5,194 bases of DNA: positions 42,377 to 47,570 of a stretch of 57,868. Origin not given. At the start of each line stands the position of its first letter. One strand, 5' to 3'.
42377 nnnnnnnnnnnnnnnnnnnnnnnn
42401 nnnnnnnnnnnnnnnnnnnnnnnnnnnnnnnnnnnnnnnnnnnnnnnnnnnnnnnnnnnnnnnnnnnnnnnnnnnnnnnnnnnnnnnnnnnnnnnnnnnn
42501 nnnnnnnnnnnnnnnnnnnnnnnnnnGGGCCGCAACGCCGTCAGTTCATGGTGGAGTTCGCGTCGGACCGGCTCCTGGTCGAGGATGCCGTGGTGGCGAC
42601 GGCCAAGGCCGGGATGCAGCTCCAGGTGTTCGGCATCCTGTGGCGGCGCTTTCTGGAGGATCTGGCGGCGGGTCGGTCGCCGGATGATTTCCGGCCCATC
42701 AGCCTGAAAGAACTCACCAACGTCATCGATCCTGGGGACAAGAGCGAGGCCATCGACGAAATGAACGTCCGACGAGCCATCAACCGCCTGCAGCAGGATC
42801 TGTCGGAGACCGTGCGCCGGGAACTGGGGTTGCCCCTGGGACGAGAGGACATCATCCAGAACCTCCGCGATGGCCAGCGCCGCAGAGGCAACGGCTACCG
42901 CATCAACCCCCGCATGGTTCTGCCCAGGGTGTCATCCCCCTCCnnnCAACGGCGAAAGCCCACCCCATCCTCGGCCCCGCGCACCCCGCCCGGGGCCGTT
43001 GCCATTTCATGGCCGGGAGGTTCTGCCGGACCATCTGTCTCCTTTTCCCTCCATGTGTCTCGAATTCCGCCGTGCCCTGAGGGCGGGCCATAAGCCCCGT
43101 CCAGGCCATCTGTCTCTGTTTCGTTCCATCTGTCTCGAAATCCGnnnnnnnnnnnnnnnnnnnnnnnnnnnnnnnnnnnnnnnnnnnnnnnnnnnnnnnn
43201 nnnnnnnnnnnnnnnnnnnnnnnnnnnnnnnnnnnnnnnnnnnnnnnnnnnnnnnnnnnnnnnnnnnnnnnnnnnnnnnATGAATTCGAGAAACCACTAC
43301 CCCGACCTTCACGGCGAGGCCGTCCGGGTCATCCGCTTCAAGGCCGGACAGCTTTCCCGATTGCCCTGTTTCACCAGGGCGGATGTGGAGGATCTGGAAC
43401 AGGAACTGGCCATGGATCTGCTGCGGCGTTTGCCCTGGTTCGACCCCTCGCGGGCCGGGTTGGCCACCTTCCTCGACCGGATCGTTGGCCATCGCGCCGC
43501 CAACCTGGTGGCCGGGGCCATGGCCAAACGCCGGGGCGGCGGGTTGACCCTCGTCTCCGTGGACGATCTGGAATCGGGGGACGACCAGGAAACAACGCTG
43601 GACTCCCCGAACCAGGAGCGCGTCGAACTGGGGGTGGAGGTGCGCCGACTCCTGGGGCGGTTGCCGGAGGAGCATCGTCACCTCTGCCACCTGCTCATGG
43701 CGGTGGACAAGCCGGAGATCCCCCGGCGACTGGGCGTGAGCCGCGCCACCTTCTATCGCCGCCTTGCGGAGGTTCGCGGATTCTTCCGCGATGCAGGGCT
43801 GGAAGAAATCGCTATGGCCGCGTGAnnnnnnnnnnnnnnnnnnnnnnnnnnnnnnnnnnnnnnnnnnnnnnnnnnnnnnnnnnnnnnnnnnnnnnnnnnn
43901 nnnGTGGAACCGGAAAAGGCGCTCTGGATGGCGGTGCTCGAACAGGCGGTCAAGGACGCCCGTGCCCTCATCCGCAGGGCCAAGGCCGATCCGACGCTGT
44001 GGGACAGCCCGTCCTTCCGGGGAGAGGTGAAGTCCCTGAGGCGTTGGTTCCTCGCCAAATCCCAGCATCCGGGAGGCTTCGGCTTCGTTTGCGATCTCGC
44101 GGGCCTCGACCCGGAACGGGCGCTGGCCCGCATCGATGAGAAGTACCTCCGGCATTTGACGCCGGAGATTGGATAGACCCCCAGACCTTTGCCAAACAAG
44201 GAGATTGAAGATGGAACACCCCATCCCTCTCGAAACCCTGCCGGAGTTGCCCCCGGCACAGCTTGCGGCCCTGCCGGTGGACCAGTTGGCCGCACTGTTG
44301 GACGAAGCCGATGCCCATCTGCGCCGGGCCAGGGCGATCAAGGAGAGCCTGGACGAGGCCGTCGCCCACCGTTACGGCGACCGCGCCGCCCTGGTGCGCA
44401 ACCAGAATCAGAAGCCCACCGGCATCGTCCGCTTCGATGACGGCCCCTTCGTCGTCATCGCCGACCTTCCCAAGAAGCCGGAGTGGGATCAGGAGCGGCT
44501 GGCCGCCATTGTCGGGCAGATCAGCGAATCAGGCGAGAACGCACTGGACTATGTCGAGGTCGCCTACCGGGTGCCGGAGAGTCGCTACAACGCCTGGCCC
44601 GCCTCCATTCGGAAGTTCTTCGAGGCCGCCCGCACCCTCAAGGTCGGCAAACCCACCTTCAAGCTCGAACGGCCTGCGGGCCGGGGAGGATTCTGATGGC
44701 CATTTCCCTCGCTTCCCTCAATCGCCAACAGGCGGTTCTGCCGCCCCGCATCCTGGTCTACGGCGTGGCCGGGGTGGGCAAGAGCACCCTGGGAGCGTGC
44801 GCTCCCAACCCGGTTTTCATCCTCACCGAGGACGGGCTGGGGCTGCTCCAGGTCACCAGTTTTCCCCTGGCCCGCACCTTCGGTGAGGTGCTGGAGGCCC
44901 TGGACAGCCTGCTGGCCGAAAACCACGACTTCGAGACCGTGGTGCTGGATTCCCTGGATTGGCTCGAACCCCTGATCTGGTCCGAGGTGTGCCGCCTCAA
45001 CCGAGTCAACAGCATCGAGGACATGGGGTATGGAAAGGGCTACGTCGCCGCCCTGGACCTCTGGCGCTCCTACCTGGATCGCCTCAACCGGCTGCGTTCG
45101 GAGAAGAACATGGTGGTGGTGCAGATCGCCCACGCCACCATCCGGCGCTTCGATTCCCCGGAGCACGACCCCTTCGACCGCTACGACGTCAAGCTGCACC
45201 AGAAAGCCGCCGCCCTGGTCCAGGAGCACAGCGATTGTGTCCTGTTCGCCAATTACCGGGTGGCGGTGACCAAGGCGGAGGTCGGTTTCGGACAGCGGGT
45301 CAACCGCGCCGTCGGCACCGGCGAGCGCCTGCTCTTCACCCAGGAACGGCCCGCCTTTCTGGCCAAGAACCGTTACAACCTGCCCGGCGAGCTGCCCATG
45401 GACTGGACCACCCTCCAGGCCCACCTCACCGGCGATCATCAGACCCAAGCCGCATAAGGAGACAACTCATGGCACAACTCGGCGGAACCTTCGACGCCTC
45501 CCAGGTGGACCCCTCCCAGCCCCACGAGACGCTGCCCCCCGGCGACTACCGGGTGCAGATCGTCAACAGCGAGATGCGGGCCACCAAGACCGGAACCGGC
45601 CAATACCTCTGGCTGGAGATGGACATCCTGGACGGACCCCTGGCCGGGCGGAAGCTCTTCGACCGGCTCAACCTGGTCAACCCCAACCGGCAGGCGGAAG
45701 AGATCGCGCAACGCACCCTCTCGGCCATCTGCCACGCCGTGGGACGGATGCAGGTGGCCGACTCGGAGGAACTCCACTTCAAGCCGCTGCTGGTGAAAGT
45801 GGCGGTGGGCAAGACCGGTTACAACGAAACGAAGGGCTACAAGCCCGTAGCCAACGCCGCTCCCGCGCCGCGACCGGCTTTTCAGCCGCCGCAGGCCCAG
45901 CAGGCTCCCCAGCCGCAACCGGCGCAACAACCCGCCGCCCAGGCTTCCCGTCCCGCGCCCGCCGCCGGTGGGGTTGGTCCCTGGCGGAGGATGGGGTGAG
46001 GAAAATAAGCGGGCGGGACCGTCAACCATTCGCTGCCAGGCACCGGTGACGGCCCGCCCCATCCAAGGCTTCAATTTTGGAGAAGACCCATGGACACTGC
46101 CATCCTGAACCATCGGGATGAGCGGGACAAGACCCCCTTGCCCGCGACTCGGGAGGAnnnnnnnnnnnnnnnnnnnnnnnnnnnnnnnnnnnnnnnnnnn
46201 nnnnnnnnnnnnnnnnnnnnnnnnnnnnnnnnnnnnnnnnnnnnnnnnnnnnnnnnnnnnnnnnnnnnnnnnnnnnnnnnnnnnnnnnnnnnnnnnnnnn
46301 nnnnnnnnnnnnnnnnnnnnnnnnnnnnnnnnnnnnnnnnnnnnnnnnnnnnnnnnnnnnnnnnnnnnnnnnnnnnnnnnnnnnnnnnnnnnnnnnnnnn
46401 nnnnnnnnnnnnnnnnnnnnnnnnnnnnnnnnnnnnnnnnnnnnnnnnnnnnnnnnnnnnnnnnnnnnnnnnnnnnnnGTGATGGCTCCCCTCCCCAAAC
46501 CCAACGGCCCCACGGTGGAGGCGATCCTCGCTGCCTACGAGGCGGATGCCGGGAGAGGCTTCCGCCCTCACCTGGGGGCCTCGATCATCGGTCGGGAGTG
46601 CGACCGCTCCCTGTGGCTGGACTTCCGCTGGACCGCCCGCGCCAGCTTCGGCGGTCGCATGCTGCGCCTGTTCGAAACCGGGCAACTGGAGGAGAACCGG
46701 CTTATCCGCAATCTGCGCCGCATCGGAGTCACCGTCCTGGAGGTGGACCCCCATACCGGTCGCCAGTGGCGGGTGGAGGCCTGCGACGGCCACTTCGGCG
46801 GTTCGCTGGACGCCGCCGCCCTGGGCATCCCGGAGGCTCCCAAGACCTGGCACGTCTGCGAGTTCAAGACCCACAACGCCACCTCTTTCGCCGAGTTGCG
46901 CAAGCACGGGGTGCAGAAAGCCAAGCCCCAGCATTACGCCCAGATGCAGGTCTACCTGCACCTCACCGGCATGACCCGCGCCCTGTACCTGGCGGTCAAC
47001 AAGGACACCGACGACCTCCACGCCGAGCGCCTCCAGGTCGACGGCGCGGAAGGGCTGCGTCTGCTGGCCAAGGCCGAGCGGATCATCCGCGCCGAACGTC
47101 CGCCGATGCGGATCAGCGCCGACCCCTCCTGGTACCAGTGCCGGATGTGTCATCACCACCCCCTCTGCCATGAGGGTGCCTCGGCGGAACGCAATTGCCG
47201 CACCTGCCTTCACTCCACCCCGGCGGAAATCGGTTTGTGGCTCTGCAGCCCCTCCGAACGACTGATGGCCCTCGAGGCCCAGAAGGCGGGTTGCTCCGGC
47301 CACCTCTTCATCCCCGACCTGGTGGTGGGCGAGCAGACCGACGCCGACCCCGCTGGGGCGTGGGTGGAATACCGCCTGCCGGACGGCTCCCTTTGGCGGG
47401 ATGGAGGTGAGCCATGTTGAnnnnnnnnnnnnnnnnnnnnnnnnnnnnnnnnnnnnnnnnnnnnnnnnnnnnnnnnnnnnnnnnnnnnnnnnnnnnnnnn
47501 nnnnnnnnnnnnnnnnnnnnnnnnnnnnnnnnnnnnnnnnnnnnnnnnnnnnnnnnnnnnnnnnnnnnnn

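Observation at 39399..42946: XRE-ImmA (COG2856) pair followed by two large domain-less ORFs: possible regulated effector or abortive-infection cassette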

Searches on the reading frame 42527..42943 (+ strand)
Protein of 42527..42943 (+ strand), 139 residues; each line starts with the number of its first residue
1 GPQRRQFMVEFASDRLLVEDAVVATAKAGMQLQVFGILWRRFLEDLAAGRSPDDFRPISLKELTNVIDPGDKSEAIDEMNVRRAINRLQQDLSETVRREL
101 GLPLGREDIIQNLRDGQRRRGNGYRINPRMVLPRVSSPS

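Call 55: search_protein_families(library=pfam, alignment_id=A4, max_evalue=10)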
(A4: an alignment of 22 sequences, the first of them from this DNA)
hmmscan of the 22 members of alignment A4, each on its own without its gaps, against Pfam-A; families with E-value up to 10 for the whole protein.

A. member 1, seq(139 aa): 2 families
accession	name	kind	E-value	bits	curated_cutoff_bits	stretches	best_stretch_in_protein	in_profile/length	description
PF05770.16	Ins134_P3_kin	-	0.022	14.7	23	1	40-118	94-173/201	Inositol 1,3,4-trisphosphate 5/6-kinase ATP-grasp domain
PF17207.9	MCM_OB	-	0.04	14.1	24.8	0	44-74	87-117/126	MCM OB domain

B. families by the number of members that match (of 22 scanned): 24 families
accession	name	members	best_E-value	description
PF23159.1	WH_Rok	2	0.009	Repressor Rok winged helix domain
PF05120.17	GvpG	2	0.011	Gas vesicle protein G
PF12990.12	DUF3874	1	0.0042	Domain of unknonw function from B. Theta Gene description (DUF3874)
PF12329.13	TMF_DNA_bd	1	0.0078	TATA element modulatory factor 1 DNA binding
PF07760.16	DUF1616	1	0.0097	Protein of unknown function (DUF1616)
PF08429.16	PLU-1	1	0.011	PLU-1-like protein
PF03119.21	DNA_ligase_ZBD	1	0.019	NAD-dependent DNA ligase C4 zinc finger domain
PF05770.16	Ins134_P3_kin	1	0.022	Inositol 1,3,4-trisphosphate 5/6-kinase ATP-grasp domain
PF05066.19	HARE-HTH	1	0.023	HB1, ASXL, restriction endonuclease HTH domain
PF17207.9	MCM_OB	1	0.04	MCM OB domain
PF12261.14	T_hemolysin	1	0.041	Thermostable hemolysin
PF19551.4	DUF6074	1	0.055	Family of unknown function (DUF6074)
PF11053.13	DNA_Packaging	1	0.058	Terminase DNA packaging enzyme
PF17077.10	Msap1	1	0.058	Mitotic spindle associated protein SHE1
PF07106.19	TBPIP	1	0.072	TBPIP/Hop2 winged helix domain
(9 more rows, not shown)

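Call 56: search_solved_structures(query=A4, max_evalue=10, show_alignments=3)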
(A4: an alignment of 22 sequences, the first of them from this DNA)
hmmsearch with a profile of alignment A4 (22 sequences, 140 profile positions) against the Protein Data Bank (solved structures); distinct sequences matched with E-value up to 10: 12.
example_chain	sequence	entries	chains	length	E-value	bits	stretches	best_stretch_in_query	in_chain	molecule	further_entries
6y09_C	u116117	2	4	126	0.0039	19.9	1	16-116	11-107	Autophagy-related protein 16-1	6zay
4zrj_B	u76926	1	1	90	0.48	13.1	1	54-101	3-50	Merlin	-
5hub_A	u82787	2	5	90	0.48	13.1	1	78-101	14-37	Chorismate mutase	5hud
3sog_A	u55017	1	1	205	0.65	12.7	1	36-91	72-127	Amphiphysin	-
9evt_U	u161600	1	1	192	0.92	12.2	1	65-100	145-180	Small ribosomal subunit protein mS23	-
9evs_U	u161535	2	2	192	0.95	12.1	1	65-100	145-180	mS23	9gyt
1gv3_A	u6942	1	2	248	1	12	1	51-104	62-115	MANGANESE SUPEROXIDE DISMUTASE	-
8rc2_A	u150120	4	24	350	1.1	11.9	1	23-86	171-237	CRISPR type AFERR-associated protein Csf2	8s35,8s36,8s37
2qbv_A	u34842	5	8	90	1.1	11.9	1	69-101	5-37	CHORISMATE MUTASE | RV0948C/MT0975 | Intracellular chorismate mutase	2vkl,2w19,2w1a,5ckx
6ygt_AAA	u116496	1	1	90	1.1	11.9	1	69-101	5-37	Intracellular chorismate mutase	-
8oyv_A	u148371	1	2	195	3.6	10.3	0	42-100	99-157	De novo designed soluble Claudin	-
5cwb_A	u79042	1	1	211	3.9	10.1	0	44-98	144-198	Designed helical repeat protein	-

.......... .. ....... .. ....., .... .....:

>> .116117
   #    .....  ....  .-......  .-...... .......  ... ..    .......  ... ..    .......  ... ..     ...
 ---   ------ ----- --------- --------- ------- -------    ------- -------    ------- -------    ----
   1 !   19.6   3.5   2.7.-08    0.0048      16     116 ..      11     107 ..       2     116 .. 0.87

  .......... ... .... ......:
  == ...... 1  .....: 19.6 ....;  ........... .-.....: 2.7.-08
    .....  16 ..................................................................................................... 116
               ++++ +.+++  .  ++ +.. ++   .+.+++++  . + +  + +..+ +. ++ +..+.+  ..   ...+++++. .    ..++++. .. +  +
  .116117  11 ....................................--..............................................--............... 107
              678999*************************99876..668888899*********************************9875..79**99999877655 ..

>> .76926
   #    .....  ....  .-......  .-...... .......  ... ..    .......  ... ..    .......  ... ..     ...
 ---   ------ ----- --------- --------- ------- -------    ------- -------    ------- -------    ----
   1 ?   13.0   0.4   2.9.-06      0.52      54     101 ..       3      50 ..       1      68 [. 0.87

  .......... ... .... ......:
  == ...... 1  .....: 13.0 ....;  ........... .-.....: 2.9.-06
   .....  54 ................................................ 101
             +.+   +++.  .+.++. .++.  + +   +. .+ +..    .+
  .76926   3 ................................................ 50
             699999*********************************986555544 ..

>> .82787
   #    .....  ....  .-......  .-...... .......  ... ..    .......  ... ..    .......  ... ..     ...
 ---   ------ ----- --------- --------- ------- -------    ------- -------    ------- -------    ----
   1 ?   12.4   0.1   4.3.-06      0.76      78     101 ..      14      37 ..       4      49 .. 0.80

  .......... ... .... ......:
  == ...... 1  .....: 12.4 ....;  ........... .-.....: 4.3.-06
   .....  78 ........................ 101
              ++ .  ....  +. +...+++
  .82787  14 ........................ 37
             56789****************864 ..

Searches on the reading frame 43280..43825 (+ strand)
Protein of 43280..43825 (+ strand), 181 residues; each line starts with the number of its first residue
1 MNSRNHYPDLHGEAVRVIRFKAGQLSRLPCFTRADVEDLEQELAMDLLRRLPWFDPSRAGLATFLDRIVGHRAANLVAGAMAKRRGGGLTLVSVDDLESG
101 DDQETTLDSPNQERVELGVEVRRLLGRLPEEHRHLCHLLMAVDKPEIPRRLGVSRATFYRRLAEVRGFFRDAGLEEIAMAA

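Call 3: search_protein_families(library=pfam, proteins=[window:43280-43825:+], max_evalue=0.1)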
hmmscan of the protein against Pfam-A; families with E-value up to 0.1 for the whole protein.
window:43280-43825:+ (181 aa): 4 families
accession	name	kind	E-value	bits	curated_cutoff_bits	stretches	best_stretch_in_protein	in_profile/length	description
PF07638.17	Sigma70_ECF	-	0.00012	22.4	21.1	1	82-170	96-180/185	ECF sigma factor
PF04542.20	Sigma70_r2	-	0.00028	21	24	1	30-76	17-64/71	Sigma-70 region 2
PF02954.25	HTH_8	-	0.031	14.4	22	1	149-164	26-41/42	Bacterial regulatory protein, Fis family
PF02796.21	HTH_7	-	0.038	14.6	23.8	1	147-164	27-44/45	Helix-turn-helix domain of resolvase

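Call 5: search_protein_families(library=phrogs, proteins=[window:43280-43825:+], max_evalue=0.1)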
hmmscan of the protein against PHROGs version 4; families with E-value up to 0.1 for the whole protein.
window:43280-43825:+ (181 aa): 2 families
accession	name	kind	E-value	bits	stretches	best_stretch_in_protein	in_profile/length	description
phrog_1740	-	transcription regulation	4.4e-11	43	1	30-171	77-214/567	RNA polymerase sigma factor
phrog_351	-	transcription regulation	0.00019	21.1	1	102-171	645-724/928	RNA polymerase sigma factor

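Call 82: search_protein_families(library=ncbifam, proteins=[window:43280-43825:+], max_evalue=0.01)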
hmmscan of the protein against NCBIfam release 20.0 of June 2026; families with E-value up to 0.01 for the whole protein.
window:43280-43825:+ (181 aa): 6 families
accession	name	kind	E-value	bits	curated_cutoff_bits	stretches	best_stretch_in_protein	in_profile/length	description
TIGR02937.1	sigma70-ECF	superfamily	1.2e-06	28.3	42.9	1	23-167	25-159/165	sigma-70 family RNA polymerase sigma factor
NF009172.0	PRK12519.1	subfamily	3.3e-05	23.5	222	1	34-158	54-174/194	RNA polymerase sigma factor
TIGR02989.1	Sig-70_gvs1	subfamily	0.00074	19.5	124.55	1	32-167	24-152/158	RNA polymerase sigma-70 factor, Rhodopirellula/Verrucomicrobium family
NF009171.0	PRK12518.1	equivalog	0.00082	19.2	208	1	34-169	51-180/191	RNA polymerase sigma factor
TIGR02985.1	Sig70_bacteroi1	subfamily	0.0021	18.3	126.4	1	33-165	25-154/162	RNA polymerase sigma-70 factor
NF007230.0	PRK09648.1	subfamily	0.0035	17.1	209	1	17-138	39-152/195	RNA polymerase sigma factor ShbA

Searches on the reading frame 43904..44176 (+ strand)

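Call 5: search_protein_families(library=phrogs, proteins=[window:43904-44176:+], max_evalue=0.1)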
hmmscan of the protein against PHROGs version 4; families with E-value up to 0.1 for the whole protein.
window:43904-44176:+ (90 aa): 1 family
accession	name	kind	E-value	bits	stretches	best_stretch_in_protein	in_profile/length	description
phrog_7024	-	unknown function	0.00059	20.9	1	1-50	2-48/74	-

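Call 82: search_protein_families(library=ncbifam, proteins=[window:43904-44176:+], max_evalue=0.01)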
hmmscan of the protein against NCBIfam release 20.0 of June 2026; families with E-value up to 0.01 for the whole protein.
window:43904-44176:+ (90 aa): 0 families

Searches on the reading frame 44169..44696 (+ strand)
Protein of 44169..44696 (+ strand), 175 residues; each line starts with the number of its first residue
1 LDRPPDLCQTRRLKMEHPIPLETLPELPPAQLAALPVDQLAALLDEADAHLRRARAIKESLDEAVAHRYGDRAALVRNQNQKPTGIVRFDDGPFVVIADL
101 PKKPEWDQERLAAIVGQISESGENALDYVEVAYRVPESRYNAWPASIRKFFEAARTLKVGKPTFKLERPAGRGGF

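Call 5: search_protein_families(library=phrogs, proteins=[window:44169-44696:+], max_evalue=0.1)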
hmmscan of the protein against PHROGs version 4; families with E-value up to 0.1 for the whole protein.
window:44169-44696:+ (175 aa): 1 family
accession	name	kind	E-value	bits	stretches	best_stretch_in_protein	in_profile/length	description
phrog_2480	-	unknown function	1.2e-31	110.8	1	28-171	8-150/152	-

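Call 82: search_protein_families(library=ncbifam, proteins=[window:44169-44696:+], max_evalue=0.01)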
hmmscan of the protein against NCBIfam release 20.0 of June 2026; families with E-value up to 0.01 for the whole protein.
window:44169-44696:+ (175 aa): 0 families

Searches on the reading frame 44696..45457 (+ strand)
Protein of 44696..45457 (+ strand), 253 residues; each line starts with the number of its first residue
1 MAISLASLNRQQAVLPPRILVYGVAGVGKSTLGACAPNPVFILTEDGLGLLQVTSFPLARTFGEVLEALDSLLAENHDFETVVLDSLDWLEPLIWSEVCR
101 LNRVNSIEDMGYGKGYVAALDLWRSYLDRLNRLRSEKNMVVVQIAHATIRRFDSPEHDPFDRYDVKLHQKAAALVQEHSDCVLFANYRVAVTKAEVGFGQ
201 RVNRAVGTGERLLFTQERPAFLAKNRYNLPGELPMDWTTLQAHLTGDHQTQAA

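Call 21: search_protein_families(library=pfam, proteins=[window:44696-45457:+], max_evalue=0.01)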
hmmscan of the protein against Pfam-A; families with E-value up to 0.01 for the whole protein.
window:44696-45457:+ (253 aa): 2 families
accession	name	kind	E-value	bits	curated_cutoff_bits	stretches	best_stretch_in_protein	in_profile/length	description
PF13479.12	AAA_24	-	2.1e-50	171.7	27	1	17-227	3-195/195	AAA domain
PF13191.12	AAA_16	-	0.00074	20.5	32.6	0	12-36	20-44/167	AAA ATPase domain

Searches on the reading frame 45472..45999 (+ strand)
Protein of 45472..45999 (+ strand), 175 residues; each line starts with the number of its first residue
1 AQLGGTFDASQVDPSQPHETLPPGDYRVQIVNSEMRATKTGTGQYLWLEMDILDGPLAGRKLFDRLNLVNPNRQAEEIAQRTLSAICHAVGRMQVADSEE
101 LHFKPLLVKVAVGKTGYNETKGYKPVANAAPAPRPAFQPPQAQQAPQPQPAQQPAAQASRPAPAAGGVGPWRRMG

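Call 21: search_protein_families(library=pfam, proteins=[window:45472-45999:+], max_evalue=0.01)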
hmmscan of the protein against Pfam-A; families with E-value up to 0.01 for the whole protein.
window:45472-45999:+ (175 aa): 1 family
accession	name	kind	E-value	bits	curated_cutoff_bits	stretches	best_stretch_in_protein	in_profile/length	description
PF05037.18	DUF669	-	9.6e-31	107.2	21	1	6-133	2-138/138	Protein of unknown function (DUF669)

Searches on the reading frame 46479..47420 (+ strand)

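Call 21: search_protein_families(library=pfam, proteins=[window:46479-47420:+], max_evalue=0.01)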
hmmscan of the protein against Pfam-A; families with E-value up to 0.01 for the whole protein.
window:46479-47420:+ (313 aa): 1 family
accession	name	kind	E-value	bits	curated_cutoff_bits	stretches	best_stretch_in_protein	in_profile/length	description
PF12705.13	PDDEXK_1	-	0.00028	21.3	22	1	91-231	104-247/247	PD-(D/E)XK nuclease superfamily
